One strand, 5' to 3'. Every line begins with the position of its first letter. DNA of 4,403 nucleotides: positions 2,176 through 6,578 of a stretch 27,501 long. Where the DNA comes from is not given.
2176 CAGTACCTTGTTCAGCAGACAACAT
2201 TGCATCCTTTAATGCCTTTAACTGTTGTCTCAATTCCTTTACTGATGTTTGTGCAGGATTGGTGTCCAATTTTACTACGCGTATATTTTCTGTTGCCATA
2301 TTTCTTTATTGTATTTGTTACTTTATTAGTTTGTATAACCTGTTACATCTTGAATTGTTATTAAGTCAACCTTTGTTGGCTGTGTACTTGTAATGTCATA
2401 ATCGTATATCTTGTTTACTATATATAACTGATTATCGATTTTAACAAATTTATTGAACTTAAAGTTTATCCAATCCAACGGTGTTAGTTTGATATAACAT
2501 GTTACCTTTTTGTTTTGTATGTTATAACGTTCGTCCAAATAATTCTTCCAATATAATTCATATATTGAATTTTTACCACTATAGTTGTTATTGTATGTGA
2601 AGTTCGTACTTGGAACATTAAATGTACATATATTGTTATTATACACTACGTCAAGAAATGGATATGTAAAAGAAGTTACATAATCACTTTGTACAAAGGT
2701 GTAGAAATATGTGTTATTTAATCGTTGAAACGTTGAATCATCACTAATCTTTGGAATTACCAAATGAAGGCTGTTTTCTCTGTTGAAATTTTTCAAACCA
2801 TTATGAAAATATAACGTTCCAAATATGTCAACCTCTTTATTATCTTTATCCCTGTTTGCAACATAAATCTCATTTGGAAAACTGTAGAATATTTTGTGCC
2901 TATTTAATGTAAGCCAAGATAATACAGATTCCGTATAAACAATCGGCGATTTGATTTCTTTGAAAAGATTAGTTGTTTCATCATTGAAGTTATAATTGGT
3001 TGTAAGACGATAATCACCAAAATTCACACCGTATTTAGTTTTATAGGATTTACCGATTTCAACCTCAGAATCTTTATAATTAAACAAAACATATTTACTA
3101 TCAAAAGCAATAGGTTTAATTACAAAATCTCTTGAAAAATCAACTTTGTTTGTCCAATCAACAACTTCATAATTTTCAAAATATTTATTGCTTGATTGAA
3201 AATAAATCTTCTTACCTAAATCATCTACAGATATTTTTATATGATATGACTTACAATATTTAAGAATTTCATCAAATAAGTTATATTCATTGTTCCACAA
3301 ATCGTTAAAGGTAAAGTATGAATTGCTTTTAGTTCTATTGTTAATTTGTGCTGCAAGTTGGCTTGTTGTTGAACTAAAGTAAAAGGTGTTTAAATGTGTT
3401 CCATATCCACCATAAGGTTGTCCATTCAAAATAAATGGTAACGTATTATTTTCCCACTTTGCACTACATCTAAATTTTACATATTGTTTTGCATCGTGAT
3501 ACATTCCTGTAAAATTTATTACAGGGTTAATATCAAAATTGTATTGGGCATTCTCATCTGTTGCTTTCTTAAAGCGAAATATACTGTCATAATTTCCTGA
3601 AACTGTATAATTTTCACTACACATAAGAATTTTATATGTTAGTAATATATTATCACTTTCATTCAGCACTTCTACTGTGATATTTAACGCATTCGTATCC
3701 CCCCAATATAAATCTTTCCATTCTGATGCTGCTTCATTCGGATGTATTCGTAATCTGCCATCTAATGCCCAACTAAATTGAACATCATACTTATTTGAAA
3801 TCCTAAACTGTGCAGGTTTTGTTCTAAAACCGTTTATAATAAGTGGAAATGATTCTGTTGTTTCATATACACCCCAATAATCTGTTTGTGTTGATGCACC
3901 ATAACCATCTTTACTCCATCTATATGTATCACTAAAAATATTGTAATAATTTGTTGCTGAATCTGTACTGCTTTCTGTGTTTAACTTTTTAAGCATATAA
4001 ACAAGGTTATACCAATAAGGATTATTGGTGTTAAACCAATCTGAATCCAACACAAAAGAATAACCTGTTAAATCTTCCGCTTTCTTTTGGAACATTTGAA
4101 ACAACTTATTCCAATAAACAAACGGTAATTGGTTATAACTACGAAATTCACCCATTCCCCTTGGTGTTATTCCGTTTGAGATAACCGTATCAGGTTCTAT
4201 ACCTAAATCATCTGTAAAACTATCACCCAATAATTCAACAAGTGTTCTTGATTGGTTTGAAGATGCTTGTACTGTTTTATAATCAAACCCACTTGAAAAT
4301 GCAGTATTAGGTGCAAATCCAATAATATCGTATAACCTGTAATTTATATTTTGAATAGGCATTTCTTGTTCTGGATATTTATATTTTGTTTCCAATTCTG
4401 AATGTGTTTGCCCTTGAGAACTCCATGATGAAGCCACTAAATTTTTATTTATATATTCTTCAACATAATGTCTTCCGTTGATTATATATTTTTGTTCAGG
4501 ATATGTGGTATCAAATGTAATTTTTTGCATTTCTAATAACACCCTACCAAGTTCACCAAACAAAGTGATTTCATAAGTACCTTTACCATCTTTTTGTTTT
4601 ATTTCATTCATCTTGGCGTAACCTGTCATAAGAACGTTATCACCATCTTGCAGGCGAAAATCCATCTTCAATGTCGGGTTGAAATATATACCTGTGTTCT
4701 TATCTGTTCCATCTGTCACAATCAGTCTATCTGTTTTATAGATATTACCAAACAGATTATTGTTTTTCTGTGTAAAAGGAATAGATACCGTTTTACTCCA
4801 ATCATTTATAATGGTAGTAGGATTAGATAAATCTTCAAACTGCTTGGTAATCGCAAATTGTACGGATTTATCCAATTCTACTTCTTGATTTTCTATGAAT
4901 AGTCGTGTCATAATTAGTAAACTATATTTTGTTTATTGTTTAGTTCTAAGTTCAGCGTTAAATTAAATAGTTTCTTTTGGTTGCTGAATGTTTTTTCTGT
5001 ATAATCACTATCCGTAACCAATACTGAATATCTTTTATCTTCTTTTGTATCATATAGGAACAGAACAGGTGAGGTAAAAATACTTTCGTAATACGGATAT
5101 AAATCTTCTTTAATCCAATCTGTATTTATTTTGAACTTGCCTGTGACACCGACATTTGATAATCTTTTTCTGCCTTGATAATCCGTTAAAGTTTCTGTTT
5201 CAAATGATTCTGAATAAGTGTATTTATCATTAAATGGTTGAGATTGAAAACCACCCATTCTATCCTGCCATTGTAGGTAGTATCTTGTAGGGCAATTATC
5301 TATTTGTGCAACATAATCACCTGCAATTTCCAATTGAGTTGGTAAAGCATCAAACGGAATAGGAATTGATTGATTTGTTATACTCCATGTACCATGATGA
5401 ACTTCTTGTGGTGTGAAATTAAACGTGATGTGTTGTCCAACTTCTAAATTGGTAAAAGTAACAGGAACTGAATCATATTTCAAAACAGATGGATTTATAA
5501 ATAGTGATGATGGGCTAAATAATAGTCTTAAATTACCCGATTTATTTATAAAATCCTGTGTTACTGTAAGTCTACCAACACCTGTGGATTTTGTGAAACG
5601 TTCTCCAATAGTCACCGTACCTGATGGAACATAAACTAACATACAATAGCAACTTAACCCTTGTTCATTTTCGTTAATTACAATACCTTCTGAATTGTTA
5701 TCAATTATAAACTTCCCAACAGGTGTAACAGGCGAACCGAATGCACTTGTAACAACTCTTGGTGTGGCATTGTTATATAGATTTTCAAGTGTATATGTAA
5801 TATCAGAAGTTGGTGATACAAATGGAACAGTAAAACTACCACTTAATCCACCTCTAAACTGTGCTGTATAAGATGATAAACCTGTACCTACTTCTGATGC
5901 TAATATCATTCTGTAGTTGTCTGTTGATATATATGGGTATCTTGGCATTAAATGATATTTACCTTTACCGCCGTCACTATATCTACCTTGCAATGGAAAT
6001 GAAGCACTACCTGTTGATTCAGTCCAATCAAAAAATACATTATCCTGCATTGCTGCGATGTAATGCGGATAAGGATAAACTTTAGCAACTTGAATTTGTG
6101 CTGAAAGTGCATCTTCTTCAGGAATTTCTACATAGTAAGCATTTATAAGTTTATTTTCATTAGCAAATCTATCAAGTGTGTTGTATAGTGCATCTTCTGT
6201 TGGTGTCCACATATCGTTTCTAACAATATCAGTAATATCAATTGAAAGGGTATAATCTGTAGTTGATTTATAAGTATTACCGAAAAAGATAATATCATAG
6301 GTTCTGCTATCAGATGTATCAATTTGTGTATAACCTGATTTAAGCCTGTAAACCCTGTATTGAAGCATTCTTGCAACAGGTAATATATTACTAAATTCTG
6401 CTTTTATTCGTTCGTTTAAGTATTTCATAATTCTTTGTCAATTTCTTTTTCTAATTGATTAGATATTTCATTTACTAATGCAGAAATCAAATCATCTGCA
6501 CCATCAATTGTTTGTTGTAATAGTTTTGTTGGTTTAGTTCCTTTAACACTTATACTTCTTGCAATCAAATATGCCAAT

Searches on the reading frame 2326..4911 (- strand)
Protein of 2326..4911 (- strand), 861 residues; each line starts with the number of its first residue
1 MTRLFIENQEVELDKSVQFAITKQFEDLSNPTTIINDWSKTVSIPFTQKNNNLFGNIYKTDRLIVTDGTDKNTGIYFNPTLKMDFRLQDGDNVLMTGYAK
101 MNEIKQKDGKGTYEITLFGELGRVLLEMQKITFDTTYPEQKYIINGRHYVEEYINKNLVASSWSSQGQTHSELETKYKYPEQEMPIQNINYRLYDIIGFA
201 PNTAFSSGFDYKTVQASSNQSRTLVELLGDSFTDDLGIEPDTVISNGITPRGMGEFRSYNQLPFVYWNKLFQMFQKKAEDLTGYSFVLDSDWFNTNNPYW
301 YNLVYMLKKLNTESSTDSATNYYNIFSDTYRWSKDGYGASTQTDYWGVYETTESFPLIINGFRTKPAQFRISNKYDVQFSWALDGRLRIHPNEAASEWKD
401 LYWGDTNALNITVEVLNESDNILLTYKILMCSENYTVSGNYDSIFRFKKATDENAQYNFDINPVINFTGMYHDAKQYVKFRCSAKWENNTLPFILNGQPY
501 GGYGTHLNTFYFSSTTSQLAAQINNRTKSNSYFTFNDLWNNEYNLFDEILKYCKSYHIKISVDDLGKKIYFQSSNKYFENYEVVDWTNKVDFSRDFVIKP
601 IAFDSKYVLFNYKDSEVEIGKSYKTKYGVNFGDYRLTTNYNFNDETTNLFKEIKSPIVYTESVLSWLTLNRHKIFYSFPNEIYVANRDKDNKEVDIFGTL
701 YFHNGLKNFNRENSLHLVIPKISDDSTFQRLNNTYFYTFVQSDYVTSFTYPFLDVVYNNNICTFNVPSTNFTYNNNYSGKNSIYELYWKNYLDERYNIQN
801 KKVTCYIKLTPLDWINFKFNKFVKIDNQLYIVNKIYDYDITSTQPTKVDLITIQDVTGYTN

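Call 6: search_protein_families(library=phrogs, proteins=[window:2326-4911:-], max_evalue=0.01)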
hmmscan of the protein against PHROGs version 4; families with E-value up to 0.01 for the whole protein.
window:2326-4911:- (861 aa): 0 families

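Call 7: search_protein_families(library=pfam, proteins=[window:2326-4911:-], max_evalue=0.01)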
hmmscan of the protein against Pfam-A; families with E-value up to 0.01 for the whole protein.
window:2326-4911:- (861 aa): 0 families

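Call 40: search_solved_structures(query=window:2326-4911:-, max_evalue=1)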
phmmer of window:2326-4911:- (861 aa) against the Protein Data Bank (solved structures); distinct sequences matched with E-value up to 1: 0.

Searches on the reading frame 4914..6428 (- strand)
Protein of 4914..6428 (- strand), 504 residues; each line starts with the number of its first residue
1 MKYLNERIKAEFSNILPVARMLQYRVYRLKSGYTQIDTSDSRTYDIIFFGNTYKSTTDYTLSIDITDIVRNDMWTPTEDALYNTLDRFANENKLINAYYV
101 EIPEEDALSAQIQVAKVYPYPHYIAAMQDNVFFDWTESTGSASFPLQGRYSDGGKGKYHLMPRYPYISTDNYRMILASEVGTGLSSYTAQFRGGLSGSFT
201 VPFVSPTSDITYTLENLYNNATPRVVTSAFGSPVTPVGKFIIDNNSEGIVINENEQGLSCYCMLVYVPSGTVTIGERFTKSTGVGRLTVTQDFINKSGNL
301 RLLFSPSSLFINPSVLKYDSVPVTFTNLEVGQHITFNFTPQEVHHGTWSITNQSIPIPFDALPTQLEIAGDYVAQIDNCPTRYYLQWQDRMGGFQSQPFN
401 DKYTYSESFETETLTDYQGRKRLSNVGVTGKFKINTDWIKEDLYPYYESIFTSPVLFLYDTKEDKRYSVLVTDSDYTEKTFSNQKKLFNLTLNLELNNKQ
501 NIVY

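Call 6: search_protein_families(library=phrogs, proteins=[window:4914-6428:-], max_evalue=0.01)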
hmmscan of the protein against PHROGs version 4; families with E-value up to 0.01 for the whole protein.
window:4914-6428:- (504 aa): 0 families

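Call 7: search_protein_families(library=pfam, proteins=[window:4914-6428:-], max_evalue=0.01)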
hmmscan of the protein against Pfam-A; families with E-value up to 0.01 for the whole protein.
window:4914-6428:- (504 aa): 0 families

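Call 39: search_solved_structures(query=window:4914-6428:-, max_evalue=1)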
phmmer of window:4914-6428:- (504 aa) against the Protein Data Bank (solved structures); distinct sequences matched with E-value up to 1: 2.
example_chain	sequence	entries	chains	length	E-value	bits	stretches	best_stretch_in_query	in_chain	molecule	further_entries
9cin_H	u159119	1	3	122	0.33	13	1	408-476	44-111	Antibody Heavy Chain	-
5fuv_A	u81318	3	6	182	0.99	11.4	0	398-482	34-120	THYMDINE KINASE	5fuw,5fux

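Call 50: search_dna_similar(query=window:4914-6428:-, collection=phages, mode=protein, max_evalue=0.001, max_rows=12)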
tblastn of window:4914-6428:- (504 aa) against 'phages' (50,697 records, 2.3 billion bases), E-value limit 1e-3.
No match.
